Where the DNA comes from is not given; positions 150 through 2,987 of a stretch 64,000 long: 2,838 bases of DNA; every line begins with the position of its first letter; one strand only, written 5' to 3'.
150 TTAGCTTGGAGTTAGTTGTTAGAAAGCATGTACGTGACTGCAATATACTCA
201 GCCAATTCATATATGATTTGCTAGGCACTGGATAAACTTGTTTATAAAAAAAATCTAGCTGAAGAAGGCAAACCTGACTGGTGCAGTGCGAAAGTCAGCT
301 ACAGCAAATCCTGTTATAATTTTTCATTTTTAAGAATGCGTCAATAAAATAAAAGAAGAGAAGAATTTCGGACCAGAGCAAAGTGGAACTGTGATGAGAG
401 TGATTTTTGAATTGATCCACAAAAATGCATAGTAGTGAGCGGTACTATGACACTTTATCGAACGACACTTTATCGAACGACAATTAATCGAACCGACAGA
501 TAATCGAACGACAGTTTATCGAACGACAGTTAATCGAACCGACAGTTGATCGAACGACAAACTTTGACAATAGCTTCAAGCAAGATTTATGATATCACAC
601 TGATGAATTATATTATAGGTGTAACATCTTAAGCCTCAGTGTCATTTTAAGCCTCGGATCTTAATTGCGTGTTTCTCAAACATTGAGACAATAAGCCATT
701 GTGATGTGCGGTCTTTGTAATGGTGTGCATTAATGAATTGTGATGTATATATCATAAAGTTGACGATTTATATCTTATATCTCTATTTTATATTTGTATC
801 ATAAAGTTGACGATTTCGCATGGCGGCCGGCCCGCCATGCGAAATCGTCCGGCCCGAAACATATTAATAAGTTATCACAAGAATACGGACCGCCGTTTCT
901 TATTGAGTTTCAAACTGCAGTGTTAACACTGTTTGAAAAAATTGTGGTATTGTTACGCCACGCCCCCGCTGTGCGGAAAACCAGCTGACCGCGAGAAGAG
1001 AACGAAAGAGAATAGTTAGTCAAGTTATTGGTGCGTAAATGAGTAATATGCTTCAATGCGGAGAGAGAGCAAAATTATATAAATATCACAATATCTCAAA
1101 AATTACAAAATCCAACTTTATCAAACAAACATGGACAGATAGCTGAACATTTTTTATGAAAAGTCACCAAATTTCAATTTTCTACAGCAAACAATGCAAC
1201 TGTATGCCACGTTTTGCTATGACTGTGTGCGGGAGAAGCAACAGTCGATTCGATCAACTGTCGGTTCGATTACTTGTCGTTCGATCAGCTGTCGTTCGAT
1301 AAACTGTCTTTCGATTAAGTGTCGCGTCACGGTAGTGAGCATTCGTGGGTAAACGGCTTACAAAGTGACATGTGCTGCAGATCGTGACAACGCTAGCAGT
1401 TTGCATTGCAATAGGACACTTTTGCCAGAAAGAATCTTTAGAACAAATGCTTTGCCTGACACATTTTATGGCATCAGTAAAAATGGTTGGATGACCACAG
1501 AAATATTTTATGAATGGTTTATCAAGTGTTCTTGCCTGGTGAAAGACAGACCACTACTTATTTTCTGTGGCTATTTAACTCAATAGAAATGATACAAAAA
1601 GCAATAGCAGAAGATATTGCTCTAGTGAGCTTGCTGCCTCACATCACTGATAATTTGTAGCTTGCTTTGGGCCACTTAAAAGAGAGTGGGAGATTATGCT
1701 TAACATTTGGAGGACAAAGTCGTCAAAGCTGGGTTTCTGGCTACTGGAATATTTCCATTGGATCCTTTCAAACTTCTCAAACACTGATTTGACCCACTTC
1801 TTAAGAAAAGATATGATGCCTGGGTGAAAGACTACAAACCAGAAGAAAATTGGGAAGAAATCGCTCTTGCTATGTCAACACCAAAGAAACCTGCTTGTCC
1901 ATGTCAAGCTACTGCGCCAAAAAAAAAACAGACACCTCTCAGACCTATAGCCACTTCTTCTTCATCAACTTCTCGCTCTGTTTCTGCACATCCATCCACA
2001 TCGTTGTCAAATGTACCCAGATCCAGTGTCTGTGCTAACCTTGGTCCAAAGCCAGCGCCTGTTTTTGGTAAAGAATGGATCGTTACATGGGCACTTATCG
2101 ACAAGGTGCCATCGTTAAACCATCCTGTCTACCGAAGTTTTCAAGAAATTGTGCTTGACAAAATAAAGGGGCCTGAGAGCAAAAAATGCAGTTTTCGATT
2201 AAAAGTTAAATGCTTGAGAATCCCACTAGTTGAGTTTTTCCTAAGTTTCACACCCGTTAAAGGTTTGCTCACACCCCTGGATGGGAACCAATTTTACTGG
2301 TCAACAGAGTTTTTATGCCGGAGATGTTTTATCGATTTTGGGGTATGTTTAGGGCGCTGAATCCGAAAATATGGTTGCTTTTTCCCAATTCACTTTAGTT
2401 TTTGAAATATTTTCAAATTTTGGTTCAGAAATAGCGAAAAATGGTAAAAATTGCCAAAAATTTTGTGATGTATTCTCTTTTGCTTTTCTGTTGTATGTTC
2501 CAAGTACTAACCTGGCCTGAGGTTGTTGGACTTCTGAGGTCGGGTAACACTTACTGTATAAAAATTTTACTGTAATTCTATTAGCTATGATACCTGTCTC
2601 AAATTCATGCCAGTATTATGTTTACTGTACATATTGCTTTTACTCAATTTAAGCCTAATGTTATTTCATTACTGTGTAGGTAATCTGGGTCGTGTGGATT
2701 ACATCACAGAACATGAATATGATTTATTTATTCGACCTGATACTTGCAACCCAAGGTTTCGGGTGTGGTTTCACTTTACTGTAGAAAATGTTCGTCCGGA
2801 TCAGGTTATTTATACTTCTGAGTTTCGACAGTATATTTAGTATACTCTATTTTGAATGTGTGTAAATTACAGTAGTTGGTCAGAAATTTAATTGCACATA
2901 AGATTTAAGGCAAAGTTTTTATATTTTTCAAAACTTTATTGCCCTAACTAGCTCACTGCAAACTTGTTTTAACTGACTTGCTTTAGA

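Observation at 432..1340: Element with inverted subterminal 15-mer arrays and a perfect 9-bp target duplication (MULE-like), abutting a pogo/Tigger fragment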

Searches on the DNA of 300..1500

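Call 48: search_rna_families(source=window, start=300, end=1500, threshold=evalue, max_evalue=1)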
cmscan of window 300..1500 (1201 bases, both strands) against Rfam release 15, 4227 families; matches with E-value up to 1: 0.
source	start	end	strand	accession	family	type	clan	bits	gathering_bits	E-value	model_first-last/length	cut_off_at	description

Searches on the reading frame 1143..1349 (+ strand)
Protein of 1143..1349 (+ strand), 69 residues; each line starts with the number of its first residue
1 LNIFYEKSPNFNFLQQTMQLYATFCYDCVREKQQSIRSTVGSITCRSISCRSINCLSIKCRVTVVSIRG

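Call 19: find_homologous_proteins(query=window:1143-1349:+, max_evalue=10)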
Query seq(69 aa): no candidate shares three 5-residue words with the query. No homologue found.

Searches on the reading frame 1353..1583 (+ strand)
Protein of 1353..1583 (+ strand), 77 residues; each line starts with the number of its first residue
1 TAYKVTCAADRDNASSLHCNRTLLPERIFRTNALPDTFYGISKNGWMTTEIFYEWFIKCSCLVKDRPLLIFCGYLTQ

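Call 78: search_protein_representatives(protein=window:1353-1583:+)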
Query: 77 residues. Proteins with E-value up to 0.001 (for the whole library): 59; up to 1e-10: 1; up to 1e-30: 0. The best 59 are listed.
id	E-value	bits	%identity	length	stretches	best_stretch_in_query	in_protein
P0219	1.8e-11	60.0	36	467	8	31-54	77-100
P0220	1.6e-10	56.9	55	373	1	1-76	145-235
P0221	8.0e-10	54.7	61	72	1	31-71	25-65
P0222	2.3e-09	53.3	67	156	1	32-76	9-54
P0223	1.1e-08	51.1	55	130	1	32-75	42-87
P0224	1.7e-08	50.5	56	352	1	31-75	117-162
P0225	1.8e-08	50.5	62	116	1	32-76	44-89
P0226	3.8e-08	49.4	58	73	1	34-76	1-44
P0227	9.9e-08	48.1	53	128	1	32-76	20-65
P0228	2.9e-07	46.6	59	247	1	31-76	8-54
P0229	3.2e-07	46.5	48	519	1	1-77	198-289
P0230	6.6e-07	45.5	57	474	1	31-76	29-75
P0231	9.4e-07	45.0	47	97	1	28-76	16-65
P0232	9.6e-07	44.9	61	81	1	32-67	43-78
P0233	1.9e-06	44.0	42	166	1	2-76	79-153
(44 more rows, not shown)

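Call 84: search_protein_families(library=pfam, proteins=[P0220, P0229], max_evalue=0.001)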
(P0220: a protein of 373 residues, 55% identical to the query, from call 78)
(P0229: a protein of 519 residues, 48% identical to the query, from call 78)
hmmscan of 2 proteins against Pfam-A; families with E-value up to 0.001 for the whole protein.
P0220 (373 aa): 2 families
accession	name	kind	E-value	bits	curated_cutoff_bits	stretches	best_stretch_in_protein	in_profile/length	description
PF03184.25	DDE_1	-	5e-26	91.8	22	1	158-293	4-145/177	DDE superfamily endonuclease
PF13358.12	DDE_3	-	1e-05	25.8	28.6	0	202-258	56-115/146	DDE superfamily endonuclease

P0229 (519 aa): 1 family
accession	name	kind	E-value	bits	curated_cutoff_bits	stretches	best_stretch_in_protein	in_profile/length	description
PF03184.25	DDE_1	-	8.7e-17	61.7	22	1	212-338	5-140/177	DDE superfamily endonuclease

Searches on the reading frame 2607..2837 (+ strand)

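Call 12: search_protein_families(library=pfam, proteins=[window:2607-2837:+], max_evalue=1)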
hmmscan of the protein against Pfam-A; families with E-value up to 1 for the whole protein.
seq(77 aa): 1 family
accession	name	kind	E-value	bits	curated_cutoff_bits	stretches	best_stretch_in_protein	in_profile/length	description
PF18027.6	Pepdidase_M14_N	-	0.00015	22.3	23.2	1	25-69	8-51/107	Cytosolic carboxypeptidase N-terminal domain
